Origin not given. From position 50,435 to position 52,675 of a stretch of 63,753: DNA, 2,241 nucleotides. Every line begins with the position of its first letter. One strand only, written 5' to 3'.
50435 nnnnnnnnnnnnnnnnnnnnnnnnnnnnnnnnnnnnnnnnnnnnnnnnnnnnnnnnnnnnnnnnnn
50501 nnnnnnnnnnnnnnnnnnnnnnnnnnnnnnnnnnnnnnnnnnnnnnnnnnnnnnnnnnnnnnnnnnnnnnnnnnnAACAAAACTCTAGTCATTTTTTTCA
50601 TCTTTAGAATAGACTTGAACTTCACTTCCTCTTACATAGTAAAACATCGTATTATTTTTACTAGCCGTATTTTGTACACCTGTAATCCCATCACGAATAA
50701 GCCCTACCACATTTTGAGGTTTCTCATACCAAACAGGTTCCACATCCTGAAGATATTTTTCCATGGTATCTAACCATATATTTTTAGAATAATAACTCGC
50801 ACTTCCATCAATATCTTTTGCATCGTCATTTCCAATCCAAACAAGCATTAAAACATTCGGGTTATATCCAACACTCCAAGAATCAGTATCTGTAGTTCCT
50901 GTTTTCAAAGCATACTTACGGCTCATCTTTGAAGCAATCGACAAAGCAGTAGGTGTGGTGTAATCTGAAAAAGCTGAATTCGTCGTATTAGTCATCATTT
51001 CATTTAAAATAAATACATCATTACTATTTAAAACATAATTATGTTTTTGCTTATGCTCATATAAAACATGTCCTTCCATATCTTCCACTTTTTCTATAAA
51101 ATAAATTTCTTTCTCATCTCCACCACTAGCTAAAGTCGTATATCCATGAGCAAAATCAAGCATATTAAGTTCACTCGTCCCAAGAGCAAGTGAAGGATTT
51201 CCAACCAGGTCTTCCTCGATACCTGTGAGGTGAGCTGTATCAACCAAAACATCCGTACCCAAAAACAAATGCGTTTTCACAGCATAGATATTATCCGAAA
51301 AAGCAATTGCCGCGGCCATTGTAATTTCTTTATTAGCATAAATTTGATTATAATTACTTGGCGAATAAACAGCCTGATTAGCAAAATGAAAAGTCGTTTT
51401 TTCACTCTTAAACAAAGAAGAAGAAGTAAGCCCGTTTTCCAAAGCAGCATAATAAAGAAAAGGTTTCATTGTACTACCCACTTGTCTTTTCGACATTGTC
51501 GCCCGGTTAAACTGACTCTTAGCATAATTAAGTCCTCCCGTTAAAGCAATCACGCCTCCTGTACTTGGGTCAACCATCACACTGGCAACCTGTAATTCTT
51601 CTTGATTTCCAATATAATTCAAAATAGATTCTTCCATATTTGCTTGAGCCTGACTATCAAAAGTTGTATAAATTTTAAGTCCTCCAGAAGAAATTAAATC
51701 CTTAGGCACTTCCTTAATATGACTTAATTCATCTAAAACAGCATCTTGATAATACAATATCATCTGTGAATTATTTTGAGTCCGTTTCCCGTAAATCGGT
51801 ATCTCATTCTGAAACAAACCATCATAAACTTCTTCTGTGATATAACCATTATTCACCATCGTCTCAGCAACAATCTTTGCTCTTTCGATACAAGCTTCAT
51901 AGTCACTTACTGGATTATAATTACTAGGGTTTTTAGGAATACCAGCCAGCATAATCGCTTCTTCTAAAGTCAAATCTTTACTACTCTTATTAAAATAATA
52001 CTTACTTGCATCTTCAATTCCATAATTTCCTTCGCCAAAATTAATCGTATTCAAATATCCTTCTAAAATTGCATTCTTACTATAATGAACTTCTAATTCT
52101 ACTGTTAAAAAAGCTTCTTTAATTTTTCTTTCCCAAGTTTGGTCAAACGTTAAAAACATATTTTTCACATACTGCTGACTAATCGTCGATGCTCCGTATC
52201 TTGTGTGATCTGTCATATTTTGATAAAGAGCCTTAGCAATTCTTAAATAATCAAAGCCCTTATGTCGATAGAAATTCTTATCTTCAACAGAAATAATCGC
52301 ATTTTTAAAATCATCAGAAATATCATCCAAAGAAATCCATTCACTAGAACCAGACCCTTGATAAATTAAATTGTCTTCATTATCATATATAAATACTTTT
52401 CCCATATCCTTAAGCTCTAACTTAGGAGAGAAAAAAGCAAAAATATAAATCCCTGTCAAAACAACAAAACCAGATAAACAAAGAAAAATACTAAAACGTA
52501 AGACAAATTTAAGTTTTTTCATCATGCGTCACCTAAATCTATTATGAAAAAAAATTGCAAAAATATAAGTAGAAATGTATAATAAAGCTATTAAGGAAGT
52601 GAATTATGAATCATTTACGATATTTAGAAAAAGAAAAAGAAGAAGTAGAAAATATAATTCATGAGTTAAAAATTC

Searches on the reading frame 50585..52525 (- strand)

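Call 94: search_protein_families(library=pfam, proteins=[window:50585-52525:-], max_evalue=0.00001)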
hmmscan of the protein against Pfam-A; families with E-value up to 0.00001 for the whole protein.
window:50585-52525:- (646 aa): 2 families
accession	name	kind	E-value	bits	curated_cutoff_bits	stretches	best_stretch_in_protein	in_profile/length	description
PF00912.28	Transgly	-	5.1e-62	208.9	27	1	59-223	12-177/178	Transglycosylase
PF00905.27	Transpeptidase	-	1.1e-23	84.3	22.1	1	315-563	3-277/299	Penicillin binding protein transpeptidase domain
